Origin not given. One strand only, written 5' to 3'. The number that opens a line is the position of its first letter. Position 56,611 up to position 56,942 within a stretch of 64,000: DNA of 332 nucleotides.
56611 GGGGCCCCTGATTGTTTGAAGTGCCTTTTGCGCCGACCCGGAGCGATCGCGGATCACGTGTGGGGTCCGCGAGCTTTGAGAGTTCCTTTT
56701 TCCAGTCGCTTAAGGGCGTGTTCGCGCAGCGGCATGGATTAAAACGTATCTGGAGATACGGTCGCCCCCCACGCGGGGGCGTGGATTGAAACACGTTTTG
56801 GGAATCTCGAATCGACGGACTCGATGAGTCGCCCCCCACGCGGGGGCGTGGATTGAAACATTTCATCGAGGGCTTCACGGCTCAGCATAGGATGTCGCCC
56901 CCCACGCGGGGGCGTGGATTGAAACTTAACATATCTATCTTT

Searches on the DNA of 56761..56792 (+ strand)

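Call 48: build_rna_model(alignment_id=A3, structure=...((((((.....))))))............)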
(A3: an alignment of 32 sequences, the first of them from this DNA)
Model R1 built from alignment A3 (32 sequences, 32 columns); structure: as given.
model positions 32; base pairs 6; branch points 0; effective number of sequences 32; information 1.573 bits per position. Calibrated on 0.2 Mb of random sequence (short: E-values are rough).
structure used (alignment columns):
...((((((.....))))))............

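Call 50: search_with_rna_model(model_id=R1, sources=[L007, L010, L011, L013], filters=off, max_evalue=10, show_alignments=3)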
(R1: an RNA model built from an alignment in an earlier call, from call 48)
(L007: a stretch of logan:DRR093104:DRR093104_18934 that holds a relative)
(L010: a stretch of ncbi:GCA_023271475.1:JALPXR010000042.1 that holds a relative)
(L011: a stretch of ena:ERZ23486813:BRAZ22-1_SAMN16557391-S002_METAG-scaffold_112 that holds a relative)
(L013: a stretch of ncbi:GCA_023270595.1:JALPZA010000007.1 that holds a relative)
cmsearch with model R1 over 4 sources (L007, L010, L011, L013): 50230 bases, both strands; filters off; matches with E-value up to 10: 14.
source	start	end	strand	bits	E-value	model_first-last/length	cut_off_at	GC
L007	1804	1829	+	31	1.1e-06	1-32/32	no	0.81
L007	5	25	+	14.7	0.077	3-32/32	no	0.67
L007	1809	1823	-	9.9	2.1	5-19/32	no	0.93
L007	1355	1381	+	9.4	2.9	1-32/32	no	0.33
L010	7036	7066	-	9.4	3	1-32/32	no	0.55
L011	13078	13108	-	9.4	3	1-32/32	no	0.55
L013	13533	13563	-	9.4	3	1-32/32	no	0.55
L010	2761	2773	-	8.6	5.1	1-32/32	no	0.54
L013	9258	9270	-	8.6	5.1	1-32/32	no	0.54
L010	4547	4563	+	8.2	6.6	1-32/32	no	0.59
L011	10589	10605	+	8.2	6.6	1-32/32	no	0.59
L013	11044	11060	+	8.2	6.6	1-32/32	no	0.59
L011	6654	6674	-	7.9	8.4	1-32/32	no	0.43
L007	27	43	+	7.7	9.3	1-32/32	no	0.24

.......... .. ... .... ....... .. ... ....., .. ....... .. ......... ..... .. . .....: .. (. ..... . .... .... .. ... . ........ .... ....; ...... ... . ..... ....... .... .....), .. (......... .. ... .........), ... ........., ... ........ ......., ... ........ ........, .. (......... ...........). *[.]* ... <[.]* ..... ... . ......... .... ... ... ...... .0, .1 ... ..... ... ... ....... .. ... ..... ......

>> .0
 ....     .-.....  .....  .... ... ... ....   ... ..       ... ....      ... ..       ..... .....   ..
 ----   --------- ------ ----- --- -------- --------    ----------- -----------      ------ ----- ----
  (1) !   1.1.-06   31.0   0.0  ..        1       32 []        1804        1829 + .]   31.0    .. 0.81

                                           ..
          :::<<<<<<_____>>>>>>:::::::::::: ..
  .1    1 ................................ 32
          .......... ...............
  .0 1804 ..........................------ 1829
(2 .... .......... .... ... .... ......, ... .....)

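Call 71: search_with_rna_model(model_id=R1, sources=[L023, L024, L026, L027, L028, L029, L033, L041, L042, L045, L046, L049, L055, L071, L073, L080, L081, L082, L083, L086, L091, L030], filters=default, max_evalue=0.05, make_alignment=false)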
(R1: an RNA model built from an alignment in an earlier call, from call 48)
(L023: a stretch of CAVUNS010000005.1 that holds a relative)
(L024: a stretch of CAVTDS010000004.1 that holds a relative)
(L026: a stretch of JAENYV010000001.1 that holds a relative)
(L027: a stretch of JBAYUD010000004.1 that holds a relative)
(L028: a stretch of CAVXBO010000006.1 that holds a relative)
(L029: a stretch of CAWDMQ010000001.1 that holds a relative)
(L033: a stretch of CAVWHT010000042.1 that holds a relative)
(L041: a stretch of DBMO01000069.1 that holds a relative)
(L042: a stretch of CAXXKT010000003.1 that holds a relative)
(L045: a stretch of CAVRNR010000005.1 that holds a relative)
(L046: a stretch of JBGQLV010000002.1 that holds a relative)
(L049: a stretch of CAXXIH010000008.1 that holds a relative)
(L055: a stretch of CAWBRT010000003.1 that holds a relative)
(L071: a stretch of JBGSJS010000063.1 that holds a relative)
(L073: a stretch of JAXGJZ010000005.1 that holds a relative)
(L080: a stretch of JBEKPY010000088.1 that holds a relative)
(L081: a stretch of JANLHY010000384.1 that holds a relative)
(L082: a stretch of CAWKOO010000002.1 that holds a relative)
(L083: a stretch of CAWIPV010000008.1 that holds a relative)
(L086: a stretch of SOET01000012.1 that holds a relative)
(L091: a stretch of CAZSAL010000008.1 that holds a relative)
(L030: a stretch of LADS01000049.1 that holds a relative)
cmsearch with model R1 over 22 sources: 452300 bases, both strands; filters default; matches with E-value up to 0.05: 1105.
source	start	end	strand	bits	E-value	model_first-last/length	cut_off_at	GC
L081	8974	9005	+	57.4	1.4e-13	1-32/32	no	0.69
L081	9040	9071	+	57.4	1.4e-13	1-32/32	no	0.69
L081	9106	9137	+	57.4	1.4e-13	1-32/32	no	0.69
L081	9172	9203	+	57.4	1.4e-13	1-32/32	no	0.69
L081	9237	9268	+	57.4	1.4e-13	1-32/32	no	0.69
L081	9303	9334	+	57.4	1.4e-13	1-32/32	no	0.69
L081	9369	9400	+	57.4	1.4e-13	1-32/32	no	0.69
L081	9435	9466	+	57.4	1.4e-13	1-32/32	no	0.69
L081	9501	9532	+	57.4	1.4e-13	1-32/32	no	0.69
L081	9566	9597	+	57.4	1.4e-13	1-32/32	no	0.69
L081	9632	9663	+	57.4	1.4e-13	1-32/32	no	0.69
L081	9698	9729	+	57.4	1.4e-13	1-32/32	no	0.69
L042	11519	11550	+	56.8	2.1e-13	1-32/32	no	0.72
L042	11585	11616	+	56.8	2.1e-13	1-32/32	no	0.72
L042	11650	11681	+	56.8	2.1e-13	1-32/32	no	0.72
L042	11718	11749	+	56.8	2.1e-13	1-32/32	no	0.72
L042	11785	11816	+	56.8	2.1e-13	1-32/32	no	0.72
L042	11852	11883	+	56.8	2.1e-13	1-32/32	no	0.72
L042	11917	11948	+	56.8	2.1e-13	1-32/32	no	0.72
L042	11983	12014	+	56.8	2.1e-13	1-32/32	no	0.72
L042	12048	12079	+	56.8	2.1e-13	1-32/32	no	0.72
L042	12113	12144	+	56.8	2.1e-13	1-32/32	no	0.72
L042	12181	12212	+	56.8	2.1e-13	1-32/32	no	0.72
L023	12048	12079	+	56.8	2.2e-13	1-32/32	no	0.75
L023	12114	12145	+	56.8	2.2e-13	1-32/32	no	0.75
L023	12179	12210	+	56.8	2.2e-13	1-32/32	no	0.75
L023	12245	12276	+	56.8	2.2e-13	1-32/32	no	0.75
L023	12377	12408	+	56.8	2.2e-13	1-32/32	no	0.75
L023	12510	12541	+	56.8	2.2e-13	1-32/32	no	0.75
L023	12578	12609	+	56.8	2.2e-13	1-32/32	no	0.75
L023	12646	12677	+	56.8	2.2e-13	1-32/32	no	0.75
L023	12712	12743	+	56.8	2.2e-13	1-32/32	no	0.75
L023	12848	12879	+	56.8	2.2e-13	1-32/32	no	0.75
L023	12970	13001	+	56.8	2.2e-13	1-32/32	no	0.75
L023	13036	13067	+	56.8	2.2e-13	1-32/32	no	0.75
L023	13101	13132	+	56.8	2.2e-13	1-32/32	no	0.75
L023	13170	13201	+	56.8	2.2e-13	1-32/32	no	0.75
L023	13235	13266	+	56.8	2.2e-13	1-32/32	no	0.75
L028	8800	8831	+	56.8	2.2e-13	1-32/32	no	0.75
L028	8873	8904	+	56.8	2.2e-13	1-32/32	no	0.75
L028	8937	8968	+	56.8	2.2e-13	1-32/32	no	0.75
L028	9003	9034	+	56.8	2.2e-13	1-32/32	no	0.75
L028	9070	9101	+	56.8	2.2e-13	1-32/32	no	0.75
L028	9136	9167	+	56.8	2.2e-13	1-32/32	no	0.75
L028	9203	9234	+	56.8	2.2e-13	1-32/32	no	0.75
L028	9269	9300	+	56.8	2.2e-13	1-32/32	no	0.75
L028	9335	9366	+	56.8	2.2e-13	1-32/32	no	0.75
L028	9401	9432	+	56.8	2.2e-13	1-32/32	no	0.75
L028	9468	9499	+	56.8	2.2e-13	1-32/32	no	0.75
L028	9533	9564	+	56.8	2.2e-13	1-32/32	no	0.75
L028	9603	9634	+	56.8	2.2e-13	1-32/32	no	0.75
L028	9675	9706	+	56.8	2.2e-13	1-32/32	no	0.75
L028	9742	9773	+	56.8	2.2e-13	1-32/32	no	0.75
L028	9821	9852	+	56.8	2.2e-13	1-32/32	no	0.75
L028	9888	9919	+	56.8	2.2e-13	1-32/32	no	0.75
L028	9967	9998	+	56.8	2.2e-13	1-32/32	no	0.75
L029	11522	11553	+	56.8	2.2e-13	1-32/32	no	0.75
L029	11589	11620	+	56.8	2.2e-13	1-32/32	no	0.75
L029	11654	11685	+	56.8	2.2e-13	1-32/32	no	0.75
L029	11719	11750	+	56.8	2.2e-13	1-32/32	no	0.75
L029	11784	11815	+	56.8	2.2e-13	1-32/32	no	0.75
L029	11849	11880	+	56.8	2.2e-13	1-32/32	no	0.75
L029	11917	11948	+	56.8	2.2e-13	1-32/32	no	0.75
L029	11982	12013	+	56.8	2.2e-13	1-32/32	no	0.75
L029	12048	12079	+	56.8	2.2e-13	1-32/32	no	0.75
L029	12115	12146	+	56.8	2.2e-13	1-32/32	no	0.75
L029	12180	12211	+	56.8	2.2e-13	1-32/32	no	0.75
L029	12246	12277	+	56.8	2.2e-13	1-32/32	no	0.75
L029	12311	12342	+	56.8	2.2e-13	1-32/32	no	0.75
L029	12379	12410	+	56.8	2.2e-13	1-32/32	no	0.75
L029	12445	12476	+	56.8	2.2e-13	1-32/32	no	0.75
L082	11513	11544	+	56.8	2.2e-13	1-32/32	no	0.75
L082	11579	11610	+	56.8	2.2e-13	1-32/32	no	0.75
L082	11648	11679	+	56.8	2.2e-13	1-32/32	no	0.75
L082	11713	11744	+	56.8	2.2e-13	1-32/32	no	0.75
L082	11779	11810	+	56.8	2.2e-13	1-32/32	no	0.75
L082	11844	11875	+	56.8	2.2e-13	1-32/32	no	0.75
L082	11910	11941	+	56.8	2.2e-13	1-32/32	no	0.75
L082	11976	12007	+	56.8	2.2e-13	1-32/32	no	0.75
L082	12042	12073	+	56.8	2.2e-13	1-32/32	no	0.75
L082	12109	12140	+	56.8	2.2e-13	1-32/32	no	0.75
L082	12174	12205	+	56.8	2.2e-13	1-32/32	no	0.75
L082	12239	12270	+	56.8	2.2e-13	1-32/32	no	0.75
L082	12305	12336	+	56.8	2.2e-13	1-32/32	no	0.75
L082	12370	12401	+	56.8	2.2e-13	1-32/32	no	0.75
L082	12439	12470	+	56.8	2.2e-13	1-32/32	no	0.75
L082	12504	12535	+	56.8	2.2e-13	1-32/32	no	0.75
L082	12571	12602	+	56.8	2.2e-13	1-32/32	no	0.75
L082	12638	12669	+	56.8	2.2e-13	1-32/32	no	0.75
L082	12706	12737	+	56.8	2.2e-13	1-32/32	no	0.75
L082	12772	12803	+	56.8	2.2e-13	1-32/32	no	0.75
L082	12837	12868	+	56.8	2.2e-13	1-32/32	no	0.75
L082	12904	12935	+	56.8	2.2e-13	1-32/32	no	0.75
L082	12972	13003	+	56.8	2.2e-13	1-32/32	no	0.75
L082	13038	13069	+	56.8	2.2e-13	1-32/32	no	0.75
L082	13105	13136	+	56.8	2.2e-13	1-32/32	no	0.75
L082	13170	13201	+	56.8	2.2e-13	1-32/32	no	0.75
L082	13236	13267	+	56.8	2.2e-13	1-32/32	no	0.75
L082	13301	13332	+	56.8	2.2e-13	1-32/32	no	0.75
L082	13366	13397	+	56.8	2.2e-13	1-32/32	no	0.75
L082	13432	13463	+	56.8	2.2e-13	1-32/32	no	0.75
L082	13500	13531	+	56.8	2.2e-13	1-32/32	no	0.75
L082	13566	13597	+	56.8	2.2e-13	1-32/32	no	0.75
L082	13631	13662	+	56.8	2.2e-13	1-32/32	no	0.75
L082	13698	13729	+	56.8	2.2e-13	1-32/32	no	0.75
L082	13765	13796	+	56.8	2.2e-13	1-32/32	no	0.75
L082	13831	13862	+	56.8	2.2e-13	1-32/32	no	0.75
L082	13900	13931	+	56.8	2.2e-13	1-32/32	no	0.75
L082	13965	13996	+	56.8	2.2e-13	1-32/32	no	0.75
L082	14032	14063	+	56.8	2.2e-13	1-32/32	no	0.75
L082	14098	14129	+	56.8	2.2e-13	1-32/32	no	0.75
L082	14165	14196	+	56.8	2.2e-13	1-32/32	no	0.75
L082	14230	14261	+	56.8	2.2e-13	1-32/32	no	0.75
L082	14295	14326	+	56.8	2.2e-13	1-32/32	no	0.75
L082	14362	14393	+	56.8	2.2e-13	1-32/32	no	0.75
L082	14427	14458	+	56.8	2.2e-13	1-32/32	no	0.75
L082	14494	14525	+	56.8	2.2e-13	1-32/32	no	0.75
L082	14560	14591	+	56.8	2.2e-13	1-32/32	no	0.75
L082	14627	14658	+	56.8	2.2e-13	1-32/32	no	0.75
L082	14695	14726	+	56.8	2.2e-13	1-32/32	no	0.75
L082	14760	14791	+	56.8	2.2e-13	1-32/32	no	0.75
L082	14827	14858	+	56.8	2.2e-13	1-32/32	no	0.75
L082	14894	14925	+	56.8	2.2e-13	1-32/32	no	0.75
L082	14959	14990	+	56.8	2.2e-13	1-32/32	no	0.75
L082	15025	15056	+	56.8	2.2e-13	1-32/32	no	0.75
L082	15091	15122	+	56.8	2.2e-13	1-32/32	no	0.75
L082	15157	15188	+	56.8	2.2e-13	1-32/32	no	0.75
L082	15221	15252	+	56.8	2.2e-13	1-32/32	no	0.75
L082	15286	15317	+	56.8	2.2e-13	1-32/32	no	0.75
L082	15353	15384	+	56.8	2.2e-13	1-32/32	no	0.75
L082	15418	15449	+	56.8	2.2e-13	1-32/32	no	0.75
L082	15484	15515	+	56.8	2.2e-13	1-32/32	no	0.75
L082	15551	15582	+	56.8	2.2e-13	1-32/32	no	0.75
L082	15616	15647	+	56.8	2.2e-13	1-32/32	no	0.75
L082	15682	15713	+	56.8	2.2e-13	1-32/32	no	0.75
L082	15749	15780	+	56.8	2.2e-13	1-32/32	no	0.75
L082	15815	15846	+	56.8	2.2e-13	1-32/32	no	0.75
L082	15882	15913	+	56.8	2.2e-13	1-32/32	no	0.75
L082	15949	15980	+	56.8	2.2e-13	1-32/32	no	0.75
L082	16016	16047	+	56.8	2.2e-13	1-32/32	no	0.75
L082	16083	16114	+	56.8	2.2e-13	1-32/32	no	0.75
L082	16148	16179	+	56.8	2.2e-13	1-32/32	no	0.75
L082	16213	16244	+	56.8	2.2e-13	1-32/32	no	0.75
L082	16278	16309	+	56.8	2.2e-13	1-32/32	no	0.75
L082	16409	16440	+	56.8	2.2e-13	1-32/32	no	0.75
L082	16476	16507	+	56.8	2.2e-13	1-32/32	no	0.75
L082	16543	16574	+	56.8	2.2e-13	1-32/32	no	0.75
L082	16609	16640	+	56.8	2.2e-13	1-32/32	no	0.75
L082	16676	16707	+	56.8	2.2e-13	1-32/32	no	0.75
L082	16808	16839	+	56.8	2.2e-13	1-32/32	no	0.75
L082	16875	16906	+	56.8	2.2e-13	1-32/32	no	0.75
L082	16942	16973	+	56.8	2.2e-13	1-32/32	no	0.75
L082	17008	17039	+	56.8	2.2e-13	1-32/32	no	0.75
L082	17075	17106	+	56.8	2.2e-13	1-32/32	no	0.75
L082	17142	17173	+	56.8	2.2e-13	1-32/32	no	0.75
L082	17208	17239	+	56.8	2.2e-13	1-32/32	no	0.75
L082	17274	17305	+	56.8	2.2e-13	1-32/32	no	0.75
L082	17338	17369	+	56.8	2.2e-13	1-32/32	no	0.75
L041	11520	11551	+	56.8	2.2e-13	1-32/32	no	0.72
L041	11588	11619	+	56.8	2.2e-13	1-32/32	no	0.72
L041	11655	11686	+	56.8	2.2e-13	1-32/32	no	0.72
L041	11722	11753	+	56.8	2.2e-13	1-32/32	no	0.72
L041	11789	11820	+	56.8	2.2e-13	1-32/32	no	0.72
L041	11856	11887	+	56.8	2.2e-13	1-32/32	no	0.72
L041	11923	11954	+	56.8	2.2e-13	1-32/32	no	0.72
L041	11989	12020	+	56.8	2.2e-13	1-32/32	no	0.72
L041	12055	12086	+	56.8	2.2e-13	1-32/32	no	0.72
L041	12121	12152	+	56.8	2.2e-13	1-32/32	no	0.72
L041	12188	12219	+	56.8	2.2e-13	1-32/32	no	0.72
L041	12257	12288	+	56.8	2.2e-13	1-32/32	no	0.72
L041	12324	12355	+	56.8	2.2e-13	1-32/32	no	0.72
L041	12390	12421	+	56.8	2.2e-13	1-32/32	no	0.72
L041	12521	12552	+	56.8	2.2e-13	1-32/32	no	0.72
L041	12587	12618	+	56.8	2.2e-13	1-32/32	no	0.72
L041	12658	12689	+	56.8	2.2e-13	1-32/32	no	0.72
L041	12725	12756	+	56.8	2.2e-13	1-32/32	no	0.72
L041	12791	12822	+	56.8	2.2e-13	1-32/32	no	0.72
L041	12857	12888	+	56.8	2.2e-13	1-32/32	no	0.72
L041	12923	12954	+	56.8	2.2e-13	1-32/32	no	0.72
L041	12991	13022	+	56.8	2.2e-13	1-32/32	no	0.72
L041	13057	13088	+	56.8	2.2e-13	1-32/32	no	0.72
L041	13124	13155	+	56.8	2.2e-13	1-32/32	no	0.72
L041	13191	13222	+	56.8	2.2e-13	1-32/32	no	0.72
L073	11533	11564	+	56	3.6e-13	1-32/32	no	0.69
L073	12418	12449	+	56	3.6e-13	1-32/32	no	0.69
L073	12743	12774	+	56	3.6e-13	1-32/32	no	0.69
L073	14207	14238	+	56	3.6e-13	1-32/32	no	0.69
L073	14399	14430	+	56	3.6e-13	1-32/32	no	0.69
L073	14987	15018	+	56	3.6e-13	1-32/32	no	0.69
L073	15053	15084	+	56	3.6e-13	1-32/32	no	0.69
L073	15121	15152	+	56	3.6e-13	1-32/32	no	0.69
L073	15189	15220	+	56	3.6e-13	1-32/32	no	0.69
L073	15256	15287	+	56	3.6e-13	1-32/32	no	0.69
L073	15323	15354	+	56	3.6e-13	1-32/32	no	0.69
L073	15389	15420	+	56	3.6e-13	1-32/32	no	0.69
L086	11514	11545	+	55.3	5.9e-13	1-32/32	no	0.62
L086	11579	11610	+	55.3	5.9e-13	1-32/32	no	0.62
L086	11644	11675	+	55.3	5.9e-13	1-32/32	no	0.62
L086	11709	11740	+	55.3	5.9e-13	1-32/32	no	0.62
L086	11775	11806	+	55.3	5.9e-13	1-32/32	no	0.62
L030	11520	11551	+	54.8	8.4e-13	1-32/32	no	0.62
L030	11587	11618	+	54.8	8.4e-13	1-32/32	no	0.62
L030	11653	11684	+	54.8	8.4e-13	1-32/32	no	0.62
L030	11719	11750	+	54.8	8.4e-13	1-32/32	no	0.62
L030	11786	11817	+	54.8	8.4e-13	1-32/32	no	0.62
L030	11852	11883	+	54.8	8.4e-13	1-32/32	no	0.62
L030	11918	11949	+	54.8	8.4e-13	1-32/32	no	0.62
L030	11984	12015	+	54.8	8.4e-13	1-32/32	no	0.62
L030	12050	12081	+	54.8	8.4e-13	1-32/32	no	0.62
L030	12116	12147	+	54.8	8.4e-13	1-32/32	no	0.62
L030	12181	12212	+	54.8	8.4e-13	1-32/32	no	0.62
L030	12247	12278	+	54.8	8.4e-13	1-32/32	no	0.62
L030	12313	12344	+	54.8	8.4e-13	1-32/32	no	0.62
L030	12378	12409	+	54.8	8.4e-13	1-32/32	no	0.62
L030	12444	12475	+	54.8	8.4e-13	1-32/32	no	0.62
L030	12510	12541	+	54.8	8.4e-13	1-32/32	no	0.62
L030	12576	12607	+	54.8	8.4e-13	1-32/32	no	0.62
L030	12642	12673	+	54.8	8.4e-13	1-32/32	no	0.62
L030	12707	12738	+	54.8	8.4e-13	1-32/32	no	0.62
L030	12773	12804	+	54.8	8.4e-13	1-32/32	no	0.62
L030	12839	12870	+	54.8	8.4e-13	1-32/32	no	0.62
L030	12906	12937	+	54.8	8.4e-13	1-32/32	no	0.62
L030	12971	13002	+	54.8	8.4e-13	1-32/32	no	0.62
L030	13036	13067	+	54.8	8.4e-13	1-32/32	no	0.62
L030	13102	13133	+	54.8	8.4e-13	1-32/32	no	0.62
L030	13167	13198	+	54.8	8.4e-13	1-32/32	no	0.62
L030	13232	13263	+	54.8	8.4e-13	1-32/32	no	0.62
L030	13297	13328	+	54.8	8.4e-13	1-32/32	no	0.62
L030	13363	13394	+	54.8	8.4e-13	1-32/32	no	0.62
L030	13429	13460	+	54.8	8.4e-13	1-32/32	no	0.62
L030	13494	13525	+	54.8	8.4e-13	1-32/32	no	0.62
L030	13560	13591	+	54.8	8.4e-13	1-32/32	no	0.62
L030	13626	13657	+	54.8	8.4e-13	1-32/32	no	0.62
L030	13693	13724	+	54.8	8.4e-13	1-32/32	no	0.62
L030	13759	13790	+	54.8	8.4e-13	1-32/32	no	0.62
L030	13825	13856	+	54.8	8.4e-13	1-32/32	no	0.62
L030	13890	13921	+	54.8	8.4e-13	1-32/32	no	0.62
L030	13957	13988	+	54.8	8.4e-13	1-32/32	no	0.62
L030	14023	14054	+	54.8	8.4e-13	1-32/32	no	0.62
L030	14089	14120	+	54.8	8.4e-13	1-32/32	no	0.62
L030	14154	14185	+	54.8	8.4e-13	1-32/32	no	0.62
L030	14220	14251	+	54.8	8.4e-13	1-32/32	no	0.62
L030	14286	14317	+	54.8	8.4e-13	1-32/32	no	0.62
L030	14351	14382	+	54.8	8.4e-13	1-32/32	no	0.62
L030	14416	14447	+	54.8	8.4e-13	1-32/32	no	0.62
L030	14481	14512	+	54.8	8.4e-13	1-32/32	no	0.62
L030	14545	14576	+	54.8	8.4e-13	1-32/32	no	0.62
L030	14610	14641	+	54.8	8.4e-13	1-32/32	no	0.62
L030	14676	14707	+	54.8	8.4e-13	1-32/32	no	0.62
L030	14742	14773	+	54.8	8.4e-13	1-32/32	no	0.62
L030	14808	14839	+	54.8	8.4e-13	1-32/32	no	0.62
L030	14874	14905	+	54.8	8.4e-13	1-32/32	no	0.62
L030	14940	14971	+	54.8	8.4e-13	1-32/32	no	0.62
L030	15006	15037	+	54.8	8.4e-13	1-32/32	no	0.62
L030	15073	15104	+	54.8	8.4e-13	1-32/32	no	0.62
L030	15139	15170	+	54.8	8.4e-13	1-32/32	no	0.62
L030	15209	15240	+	54.8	8.4e-13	1-32/32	no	0.62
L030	15275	15306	+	54.8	8.4e-13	1-32/32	no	0.62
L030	15341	15372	+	54.8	8.4e-13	1-32/32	no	0.62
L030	15407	15438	+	54.8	8.4e-13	1-32/32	no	0.62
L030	15474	15505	+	54.8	8.4e-13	1-32/32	no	0.62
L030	15540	15571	+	54.8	8.4e-13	1-32/32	no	0.62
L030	15606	15637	+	54.8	8.4e-13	1-32/32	no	0.62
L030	15672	15703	+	54.8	8.4e-13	1-32/32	no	0.62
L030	15737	15768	+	54.8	8.4e-13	1-32/32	no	0.62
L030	15803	15834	+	54.8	8.4e-13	1-32/32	no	0.62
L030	15869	15900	+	54.8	8.4e-13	1-32/32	no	0.62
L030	15935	15966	+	54.8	8.4e-13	1-32/32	no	0.62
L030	16000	16031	+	54.8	8.4e-13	1-32/32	no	0.62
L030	16067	16098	+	54.8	8.4e-13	1-32/32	no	0.62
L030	16134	16165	+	54.8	8.4e-13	1-32/32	no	0.62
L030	16201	16232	+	54.8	8.4e-13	1-32/32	no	0.62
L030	16266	16297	+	54.8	8.4e-13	1-32/32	no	0.62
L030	16332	16363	+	54.8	8.4e-13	1-32/32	no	0.62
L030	16399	16430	+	54.8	8.4e-13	1-32/32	no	0.62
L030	16464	16495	+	54.8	8.4e-13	1-32/32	no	0.62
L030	16530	16561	+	54.8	8.4e-13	1-32/32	no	0.62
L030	16596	16627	+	54.8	8.4e-13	1-32/32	no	0.62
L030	16663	16694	+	54.8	8.4e-13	1-32/32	no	0.62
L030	16729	16760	+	54.8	8.4e-13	1-32/32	no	0.62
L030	16794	16825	+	54.8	8.4e-13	1-32/32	no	0.62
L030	16860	16891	+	54.8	8.4e-13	1-32/32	no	0.62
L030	16927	16958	+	54.8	8.4e-13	1-32/32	no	0.62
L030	16994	17025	+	54.8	8.4e-13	1-32/32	no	0.62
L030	17059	17090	+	54.8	8.4e-13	1-32/32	no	0.62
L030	17125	17156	+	54.8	8.4e-13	1-32/32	no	0.62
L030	17190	17221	+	54.8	8.4e-13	1-32/32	no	0.62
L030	17256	17287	+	54.8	8.4e-13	1-32/32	no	0.62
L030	17321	17352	+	54.8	8.4e-13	1-32/32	no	0.62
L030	17386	17417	+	54.8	8.4e-13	1-32/32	no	0.62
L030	17452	17483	+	54.8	8.4e-13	1-32/32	no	0.62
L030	17519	17550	+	54.8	8.4e-13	1-32/32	no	0.62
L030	17585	17616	+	54.8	8.4e-13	1-32/32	no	0.62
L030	17651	17682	+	54.8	8.4e-13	1-32/32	no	0.62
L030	17718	17749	+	54.8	8.4e-13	1-32/32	no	0.62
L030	17785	17816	+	54.8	8.4e-13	1-32/32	no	0.62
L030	17851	17882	+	54.8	8.4e-13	1-32/32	no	0.62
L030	17918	17949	+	54.8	8.4e-13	1-32/32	no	0.62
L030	17984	18015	+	54.8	8.4e-13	1-32/32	no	0.62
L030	18051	18082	+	54.8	8.4e-13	1-32/32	no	0.62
(805 more, lower-scoring)
